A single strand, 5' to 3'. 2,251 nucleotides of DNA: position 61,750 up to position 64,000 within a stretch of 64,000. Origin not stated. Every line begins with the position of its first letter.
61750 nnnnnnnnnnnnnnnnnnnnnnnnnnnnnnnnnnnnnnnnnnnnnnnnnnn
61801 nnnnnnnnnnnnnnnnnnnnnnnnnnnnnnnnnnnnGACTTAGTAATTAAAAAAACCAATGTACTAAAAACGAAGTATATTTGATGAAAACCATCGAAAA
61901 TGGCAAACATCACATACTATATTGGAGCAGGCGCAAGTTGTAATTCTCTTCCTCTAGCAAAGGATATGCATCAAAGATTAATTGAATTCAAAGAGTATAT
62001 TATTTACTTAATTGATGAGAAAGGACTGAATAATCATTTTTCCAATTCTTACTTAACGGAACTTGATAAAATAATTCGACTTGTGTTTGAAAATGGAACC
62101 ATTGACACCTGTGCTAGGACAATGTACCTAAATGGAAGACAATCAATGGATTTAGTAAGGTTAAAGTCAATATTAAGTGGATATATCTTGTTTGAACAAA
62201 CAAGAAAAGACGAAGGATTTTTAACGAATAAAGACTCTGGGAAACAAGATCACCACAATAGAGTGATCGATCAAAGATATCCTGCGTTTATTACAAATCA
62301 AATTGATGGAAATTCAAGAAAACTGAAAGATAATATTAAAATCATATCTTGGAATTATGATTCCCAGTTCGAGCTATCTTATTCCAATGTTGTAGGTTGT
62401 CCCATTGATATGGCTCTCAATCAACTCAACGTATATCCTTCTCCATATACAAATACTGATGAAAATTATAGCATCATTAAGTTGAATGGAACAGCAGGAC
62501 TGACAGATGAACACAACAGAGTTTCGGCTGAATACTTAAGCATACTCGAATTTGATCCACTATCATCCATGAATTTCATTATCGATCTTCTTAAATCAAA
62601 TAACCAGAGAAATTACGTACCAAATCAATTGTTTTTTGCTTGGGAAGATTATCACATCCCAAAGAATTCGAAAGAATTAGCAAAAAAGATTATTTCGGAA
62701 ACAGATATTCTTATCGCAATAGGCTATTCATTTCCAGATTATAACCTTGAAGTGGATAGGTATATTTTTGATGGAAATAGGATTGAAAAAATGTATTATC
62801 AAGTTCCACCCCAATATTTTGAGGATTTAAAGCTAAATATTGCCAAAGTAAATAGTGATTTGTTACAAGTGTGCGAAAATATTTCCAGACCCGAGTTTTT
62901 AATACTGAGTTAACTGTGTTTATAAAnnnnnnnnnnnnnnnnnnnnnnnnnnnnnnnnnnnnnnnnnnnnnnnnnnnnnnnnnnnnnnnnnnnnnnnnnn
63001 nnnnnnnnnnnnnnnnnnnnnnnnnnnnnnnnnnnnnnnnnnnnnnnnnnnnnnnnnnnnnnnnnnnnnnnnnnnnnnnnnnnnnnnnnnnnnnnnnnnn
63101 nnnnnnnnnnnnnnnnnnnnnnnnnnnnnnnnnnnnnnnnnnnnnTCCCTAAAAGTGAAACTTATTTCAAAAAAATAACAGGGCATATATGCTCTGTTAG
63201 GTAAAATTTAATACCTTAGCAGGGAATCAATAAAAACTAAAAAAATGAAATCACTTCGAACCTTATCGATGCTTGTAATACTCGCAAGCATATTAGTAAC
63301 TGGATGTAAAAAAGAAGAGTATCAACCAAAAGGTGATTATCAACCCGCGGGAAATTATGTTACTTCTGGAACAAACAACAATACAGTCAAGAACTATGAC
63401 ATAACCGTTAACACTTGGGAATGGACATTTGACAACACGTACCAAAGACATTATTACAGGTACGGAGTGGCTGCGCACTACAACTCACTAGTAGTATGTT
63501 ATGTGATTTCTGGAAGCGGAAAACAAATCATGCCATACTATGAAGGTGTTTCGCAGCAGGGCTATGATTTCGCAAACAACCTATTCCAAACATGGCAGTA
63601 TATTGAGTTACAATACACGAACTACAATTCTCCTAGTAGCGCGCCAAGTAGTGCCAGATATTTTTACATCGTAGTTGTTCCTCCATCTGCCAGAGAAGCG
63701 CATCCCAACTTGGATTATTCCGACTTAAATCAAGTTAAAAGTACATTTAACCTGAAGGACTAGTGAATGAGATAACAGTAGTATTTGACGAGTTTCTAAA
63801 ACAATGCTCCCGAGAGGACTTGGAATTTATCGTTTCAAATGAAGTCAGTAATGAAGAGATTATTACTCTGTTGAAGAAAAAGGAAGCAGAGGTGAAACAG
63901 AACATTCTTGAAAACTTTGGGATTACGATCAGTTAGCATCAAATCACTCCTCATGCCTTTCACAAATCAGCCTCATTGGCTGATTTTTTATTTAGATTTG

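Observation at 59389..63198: Candidate undescribed defence module: ATPase-methyltransferase fusion plus 70-aa ORF, divergent from a SIR2/AbiH-like gene, next to an XRE regulator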

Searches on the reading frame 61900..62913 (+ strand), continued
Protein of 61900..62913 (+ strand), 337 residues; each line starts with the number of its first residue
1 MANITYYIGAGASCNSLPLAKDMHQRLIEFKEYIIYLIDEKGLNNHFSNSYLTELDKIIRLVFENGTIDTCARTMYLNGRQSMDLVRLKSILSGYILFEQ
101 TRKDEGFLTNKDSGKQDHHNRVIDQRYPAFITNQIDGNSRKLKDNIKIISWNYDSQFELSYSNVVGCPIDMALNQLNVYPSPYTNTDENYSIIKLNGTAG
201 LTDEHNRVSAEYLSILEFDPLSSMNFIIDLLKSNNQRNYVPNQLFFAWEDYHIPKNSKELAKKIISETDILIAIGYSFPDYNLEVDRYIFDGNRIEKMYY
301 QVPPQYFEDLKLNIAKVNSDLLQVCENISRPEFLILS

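Call 81: find_encoding_contigs(protein=P0130, flank=8000, max_places=2)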
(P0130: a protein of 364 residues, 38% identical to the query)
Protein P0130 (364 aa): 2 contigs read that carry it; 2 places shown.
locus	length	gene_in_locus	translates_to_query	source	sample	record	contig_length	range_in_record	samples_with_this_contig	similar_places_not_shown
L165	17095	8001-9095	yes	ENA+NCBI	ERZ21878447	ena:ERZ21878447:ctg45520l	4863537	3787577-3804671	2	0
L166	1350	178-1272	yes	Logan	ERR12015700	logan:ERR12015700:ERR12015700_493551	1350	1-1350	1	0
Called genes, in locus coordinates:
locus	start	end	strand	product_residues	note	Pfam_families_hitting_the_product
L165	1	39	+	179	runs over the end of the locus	-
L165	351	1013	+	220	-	PF21602:GldM_3rd, PF12080:GldM_4th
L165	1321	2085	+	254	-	PF10127:RlaP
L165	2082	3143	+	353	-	PF10127:RlaP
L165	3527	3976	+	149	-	-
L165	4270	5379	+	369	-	PF14870:PSII_BNR (weak), PF18962:Por_Secre_tail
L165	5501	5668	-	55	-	-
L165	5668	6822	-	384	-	PF14319:Zn_Tnp_IS91, PF04986:Y2_Tnp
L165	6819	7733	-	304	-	PF13495:Phage_int_SAM_4, PF00589:Phage_integrase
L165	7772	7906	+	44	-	-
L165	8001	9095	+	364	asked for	-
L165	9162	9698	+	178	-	-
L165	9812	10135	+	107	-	-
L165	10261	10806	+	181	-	PF08002:DUF1697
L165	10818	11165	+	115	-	-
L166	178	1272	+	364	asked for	-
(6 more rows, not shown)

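Call 85: fold_search(model_id=the predicted structure, library=viral)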
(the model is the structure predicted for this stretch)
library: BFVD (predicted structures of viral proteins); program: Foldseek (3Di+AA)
matches with E <= 10: 207; with E <= 0.001: 0
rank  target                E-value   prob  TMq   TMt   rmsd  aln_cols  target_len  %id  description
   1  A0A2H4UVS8            4.7e-02  0.95  0.36  0.50   9.0       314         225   11  NAD-dependent protein deacylase [Bodo saltans virus]
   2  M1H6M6                6.8e-02  0.09  0.14  0.13  20.4       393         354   11  (no name in the UniProt tables at hand)
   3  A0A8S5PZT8            2.2e-01  0.07  0.14  0.08  23.8       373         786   11  DNA 3'-5' helicase [Myoviridae sp. ctXwe21]
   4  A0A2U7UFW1            3.5e-01  0.06  0.17  0.15  20.8       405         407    8  Aminodeoxyfutalosine synthase [Pandoravirus macleodensis]
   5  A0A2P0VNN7            4.3e-01  0.07  0.16  0.17  17.5       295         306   10  Leucine-rich repeat-containing protein [Tetraselmis virus 1]
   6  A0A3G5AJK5            7.4e-01  0.08  0.19  0.14  20.6       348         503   10  Uncharacterized protein [Sylvanvirus sp.]
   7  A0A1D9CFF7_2          7.8e-01  0.04  0.14  0.05  25.7       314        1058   11  (no name in the UniProt tables at hand)
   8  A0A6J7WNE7            7.8e-01  0.03  0.14  0.14  23.2       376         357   13  Glycosyltransferase 61 [uncultured Caudovirales phage]
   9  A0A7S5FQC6            8.6e-01  0.54  0.17  0.35   3.7        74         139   16  Uncharacterized protein [Bacteriophage DSS3_VP1]
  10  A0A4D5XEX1            9.1e-01  0.23  0.15  0.20  12.8       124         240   13  CRAL/TRIO domain protein [Mimivirus LCMiAC02]
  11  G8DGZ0                9.1e-01  0.13  0.16  0.06  14.7       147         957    8  (no name in the UniProt tables at hand)
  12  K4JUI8                1.1e+00  0.06  0.11  0.21  15.1       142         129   10  (no name in the UniProt tables at hand)
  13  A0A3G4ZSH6            1.1e+00  0.05  0.15  0.13  14.3       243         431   15  Leucine-rich repeat protein [Edafosvirus sp.]
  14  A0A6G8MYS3            1.1e+00  0.41  0.16  0.17   5.2        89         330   13  Uncharacterized protein [Cedratvirus kamchatka]
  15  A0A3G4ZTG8            1.2e+00  0.03  0.16  0.13  18.8       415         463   10  Uncharacterized protein [Edafosvirus sp.]
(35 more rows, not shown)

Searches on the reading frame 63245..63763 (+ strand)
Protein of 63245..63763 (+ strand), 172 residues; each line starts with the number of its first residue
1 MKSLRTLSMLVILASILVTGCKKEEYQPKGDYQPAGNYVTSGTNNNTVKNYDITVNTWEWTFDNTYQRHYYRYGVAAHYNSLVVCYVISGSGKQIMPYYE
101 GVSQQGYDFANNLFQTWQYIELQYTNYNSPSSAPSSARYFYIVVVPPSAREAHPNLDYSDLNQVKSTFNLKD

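Call 3: search_protein_families(library=pfam, proteins=[window:63245-63763:+], max_evalue=0.1)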
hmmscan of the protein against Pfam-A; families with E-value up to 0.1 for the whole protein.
window:63245-63763:+ (172 aa): 0 families

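Call 50: find_encoding_contigs(protein=window:63245-63763:+, flank=10000, max_places=4)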
Protein window:63245-63763:+ (172 aa): 1 contig read that carries it; 1 place shown.
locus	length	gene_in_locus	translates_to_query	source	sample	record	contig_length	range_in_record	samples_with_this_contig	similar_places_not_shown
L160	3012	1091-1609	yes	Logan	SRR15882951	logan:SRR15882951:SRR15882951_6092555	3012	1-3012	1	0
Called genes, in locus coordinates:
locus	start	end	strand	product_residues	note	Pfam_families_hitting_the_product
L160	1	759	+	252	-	?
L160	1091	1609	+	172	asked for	-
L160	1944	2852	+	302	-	-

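Call 83: search_protein_families(library=pfam, proteins=[L160:1944-2852:+, window:63245-63763:+], max_evalue=0.1)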
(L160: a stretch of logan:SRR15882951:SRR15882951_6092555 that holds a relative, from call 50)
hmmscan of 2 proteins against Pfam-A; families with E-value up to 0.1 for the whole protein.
L160:1944-2852:+ (302 aa): 0 families

window:63245-63763:+ (172 aa): 0 families

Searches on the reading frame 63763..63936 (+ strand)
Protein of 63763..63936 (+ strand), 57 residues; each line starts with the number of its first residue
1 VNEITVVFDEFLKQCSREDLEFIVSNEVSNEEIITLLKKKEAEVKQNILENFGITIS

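Call 83: search_protein_families(library=pfam, proteins=[window:63763-63936:+], max_evalue=0.1)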
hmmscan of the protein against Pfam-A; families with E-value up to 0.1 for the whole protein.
window:63763-63936:+ (57 aa): 3 families
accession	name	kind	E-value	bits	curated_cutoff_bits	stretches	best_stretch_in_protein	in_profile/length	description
PF01706.21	FliG_C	-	0.0035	18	23.3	1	7-52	20-63/108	FliG C-terminal domain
PF13099.11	DUF3944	-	0.013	15.8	24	1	10-24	8-22/35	Domain of unknown function (DUF3944)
PF03147.19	FDX-ACB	-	0.075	13.9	31.1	1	16-47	6-37/94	Ferredoxin-fold anticodon binding domain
